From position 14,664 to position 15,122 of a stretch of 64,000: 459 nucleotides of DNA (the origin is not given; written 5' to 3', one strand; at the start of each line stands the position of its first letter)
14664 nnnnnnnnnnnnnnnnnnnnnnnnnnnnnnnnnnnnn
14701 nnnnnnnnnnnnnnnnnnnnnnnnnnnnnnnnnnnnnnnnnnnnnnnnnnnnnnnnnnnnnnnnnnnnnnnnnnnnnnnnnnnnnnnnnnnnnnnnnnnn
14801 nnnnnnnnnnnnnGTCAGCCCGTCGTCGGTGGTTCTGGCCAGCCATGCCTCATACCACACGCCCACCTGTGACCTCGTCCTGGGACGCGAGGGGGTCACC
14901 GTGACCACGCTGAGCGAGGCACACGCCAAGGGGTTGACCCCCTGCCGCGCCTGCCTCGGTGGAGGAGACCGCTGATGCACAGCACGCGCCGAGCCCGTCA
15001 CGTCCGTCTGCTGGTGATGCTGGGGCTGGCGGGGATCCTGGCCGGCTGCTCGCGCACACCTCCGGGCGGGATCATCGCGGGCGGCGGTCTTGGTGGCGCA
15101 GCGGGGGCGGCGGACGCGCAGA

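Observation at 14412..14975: Two-TM membrane protein ending in an Ada-type zinc finger inside a transporter operon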

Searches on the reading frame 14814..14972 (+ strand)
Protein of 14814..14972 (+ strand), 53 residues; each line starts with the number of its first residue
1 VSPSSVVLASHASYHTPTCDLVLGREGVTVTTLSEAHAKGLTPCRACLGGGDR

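Call 7: search_protein_families(library=pfam, proteins=[window:14829-14972:+], max_evalue=10)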
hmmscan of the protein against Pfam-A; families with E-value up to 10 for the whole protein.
seq(48 aa): 1 family
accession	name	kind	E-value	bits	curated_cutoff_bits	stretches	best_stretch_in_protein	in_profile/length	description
PF02805.21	Ada_Zn_binding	-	0.054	13.9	23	1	9-42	27-62/65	Metal binding domain of Ada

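Call 8: search_protein_families(library=ncbifam, proteins=[window:14829-14972:+], max_evalue=10)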
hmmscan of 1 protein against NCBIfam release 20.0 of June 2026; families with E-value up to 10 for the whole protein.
seq(48 aa): 0 families

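Call 15: find_homologous_proteins(query=window:14814-14972:+, max_evalue=10)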
Query seq(53 aa): no candidate shares three 5-residue words with the query. No homologue found.

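Call 27: search_solved_structures(query=A2, max_evalue=10, show_alignments=4)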
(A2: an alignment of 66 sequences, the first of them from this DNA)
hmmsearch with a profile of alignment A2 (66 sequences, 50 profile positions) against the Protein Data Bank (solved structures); distinct sequences matched with E-value up to 10: 6.
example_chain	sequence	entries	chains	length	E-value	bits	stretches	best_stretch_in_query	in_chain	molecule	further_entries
1adn_A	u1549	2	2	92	0.001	21.8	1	28-49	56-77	N-ADA 10 | ADA REGULATORY PROTEIN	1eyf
1u8b_A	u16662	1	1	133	0.0031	20.3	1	28-49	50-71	Ada polyprotein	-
1zgw_A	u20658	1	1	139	0.0036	20.1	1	28-49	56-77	Ada polyprotein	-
1wpk_A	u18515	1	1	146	0.0069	19.2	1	28-49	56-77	ADA regulatory protein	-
3mn7_S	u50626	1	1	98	0.42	13.4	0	29-47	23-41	Spire DDD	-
5oen_A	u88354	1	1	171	1.3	11.9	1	5-26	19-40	Interferon regulatory factor 9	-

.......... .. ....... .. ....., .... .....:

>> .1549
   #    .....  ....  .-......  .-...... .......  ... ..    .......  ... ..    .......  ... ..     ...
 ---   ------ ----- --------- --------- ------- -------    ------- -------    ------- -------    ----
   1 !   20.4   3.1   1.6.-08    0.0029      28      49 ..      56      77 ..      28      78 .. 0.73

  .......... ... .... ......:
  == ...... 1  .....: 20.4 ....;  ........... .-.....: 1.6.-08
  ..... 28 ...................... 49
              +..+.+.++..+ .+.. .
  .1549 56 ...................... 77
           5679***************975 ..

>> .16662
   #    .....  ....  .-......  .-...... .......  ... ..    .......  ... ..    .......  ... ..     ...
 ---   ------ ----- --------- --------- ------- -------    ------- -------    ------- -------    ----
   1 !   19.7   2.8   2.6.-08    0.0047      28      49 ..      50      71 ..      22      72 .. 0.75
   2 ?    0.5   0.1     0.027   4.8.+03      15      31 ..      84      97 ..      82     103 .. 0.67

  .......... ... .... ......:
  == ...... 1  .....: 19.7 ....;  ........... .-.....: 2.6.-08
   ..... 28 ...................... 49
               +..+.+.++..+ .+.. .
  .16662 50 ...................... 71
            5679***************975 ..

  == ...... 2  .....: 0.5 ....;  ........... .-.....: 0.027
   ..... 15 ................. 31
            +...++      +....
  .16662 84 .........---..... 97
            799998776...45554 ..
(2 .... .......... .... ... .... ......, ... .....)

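Call 29: search_protein_families(library=pfam, alignment_id=A2, max_evalue=1)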
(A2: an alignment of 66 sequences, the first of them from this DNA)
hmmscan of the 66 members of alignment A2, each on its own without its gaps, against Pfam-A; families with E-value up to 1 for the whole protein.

A. member 1, seq(50 aa): 1 family
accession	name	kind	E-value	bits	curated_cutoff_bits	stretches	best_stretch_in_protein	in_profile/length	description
PF02805.21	Ada_Zn_binding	-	0.058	13.8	23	1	11-44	27-62/65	Metal binding domain of Ada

B. families by the number of members that match (of 66 scanned): 9 families
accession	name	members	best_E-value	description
PF19746.4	DUF6233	50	6.8e-05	Family of unknown function (DUF6233)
PF02805.21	Ada_Zn_binding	38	8.2e-06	Metal binding domain of Ada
PF00383.29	dCMP_cyt_deam_1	1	0.018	Cytidine and deoxycytidylate deaminase zinc-binding region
PF06882.17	DUF1263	1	0.03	Protein of unknown function (DUF1263)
PF24265.1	DUF7466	1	0.046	Family of unknown function (DUF7466)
PF05129.18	Zn_ribbon_Elf1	1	0.05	Transcription elongation factor Elf1 like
PF14414.12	WHH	1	0.077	A nuclease of the HNH/ENDO VII superfamily with conserved WHH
PF22907.2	Ams1-like_1st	1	0.13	Alpha-mannosidase, jelly roll domain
PF03473.23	MOSC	1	0.15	MOSC domain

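Call 34: predict_structure(alignment_id=A2)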
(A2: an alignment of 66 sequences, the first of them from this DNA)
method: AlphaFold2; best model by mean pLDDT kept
length: 50 residues; sequences in the alignment: 66
mean_pLDDT: 88.3   pTM: 0.68
mean pLDDT of the five models: 88.3, 86.9, 86.1, 85.6, 84.2
residues with pLDDT >= 90: 35; 70-90: 10; 50-70: 3; < 50: 2
segments of 3 or more residues with pLDDT < 50: none
pLDDT, mean of each block of 10 residues (from residue 1): 89 92 90 95 75
secondary structure, 60 per line:
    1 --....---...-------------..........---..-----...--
elements in order: E3-6 E10-12 E26-29 H30-35

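Call 42: fold_search(model_id=the predicted structure, library=pdb)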
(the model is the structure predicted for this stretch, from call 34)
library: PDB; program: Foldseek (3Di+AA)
matches with E <= 10: 2; with E <= 0.001: 0
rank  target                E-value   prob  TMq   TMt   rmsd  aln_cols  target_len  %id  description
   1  7nhn_q                9.0e+00  0.01  0.18  0.12   6.7        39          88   20  VgaL, an antibiotic resistance ABCF, in complex with 70S ribosome from Listeria monocytogenes (released 2021-05-05)
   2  3cqz_B                9.7e+00  0.01  0.18  0.02   9.8        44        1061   16  Crystal structure of 10 subunit RNA polymerase II in complex with the inhibitor alpha-amanitin (released 2008-07-22)

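Call 64: fold_search(model_id=the predicted structure, library=viral)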
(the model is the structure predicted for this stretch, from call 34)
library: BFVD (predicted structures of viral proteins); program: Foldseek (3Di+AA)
matches with E <= 10: 65; with E <= 0.001: 0
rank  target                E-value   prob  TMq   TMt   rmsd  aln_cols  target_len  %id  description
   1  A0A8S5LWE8            4.3e-03  1.00  0.79  0.26   2.2        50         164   22  Metal binding domain of Ada [Myoviridae sp. ctplG2]
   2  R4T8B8                1.9e-02  1.00  0.77  0.52   2.8        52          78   27  Uncharacterized protein [Halorubrum tailed virus 4]
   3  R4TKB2                2.7e-02  1.00  0.83  0.20   2.1        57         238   23  Uncharacterized protein [Halorubrum tailed virus 4]
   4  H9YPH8                3.4e-02  1.00  0.82  0.55   2.9        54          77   20  (no name in the UniProt tables at hand)
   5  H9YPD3                4.1e-02  1.00  0.73  0.46   3.4        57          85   28  (no name in the UniProt tables at hand)
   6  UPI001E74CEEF         4.7e-02  0.99  0.70  0.49   3.4        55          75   24  (no name look-up for this kind of identifier)
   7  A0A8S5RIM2            5.1e-02  1.00  0.72  0.29   2.4        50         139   34  Metal binding domain of Ada [virus sp. ctML55]
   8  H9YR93                8.7e-02  0.99  0.73  0.51   4.1        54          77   17  (no name in the UniProt tables at hand)
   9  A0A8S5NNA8            9.4e-02  1.00  0.70  0.13   1.6        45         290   31  DNA methyl phosphotriester repair domain protein [Myoviridae sp. ctlnK45]
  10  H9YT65                9.4e-02  0.98  0.67  0.39   3.8        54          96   20  (no name in the UniProt tables at hand)
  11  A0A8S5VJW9            1.1e-01  0.99  0.69  0.14   1.6        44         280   27  Metal binding domain of Ada [Ackermannviridae sp.]
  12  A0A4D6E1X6            1.1e-01  0.99  0.69  0.27   4.6        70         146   23  (no name in the UniProt tables at hand)
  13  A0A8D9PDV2            1.4e-01  1.00  0.75  0.51   1.4        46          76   28  DNA methyl phosphotriester repair domain protein [Podoviridae sp. ct5O42]
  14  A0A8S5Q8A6            1.5e-01  0.98  0.65  0.14   2.6        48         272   33  DUF4236 domain-containing protein [Siphoviridae sp. cty3u30]
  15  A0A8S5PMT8            1.9e-01  0.97  0.66  0.18   2.6        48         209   33  DUF4236 domain-containing protein [Siphoviridae sp. ctD2Q91]
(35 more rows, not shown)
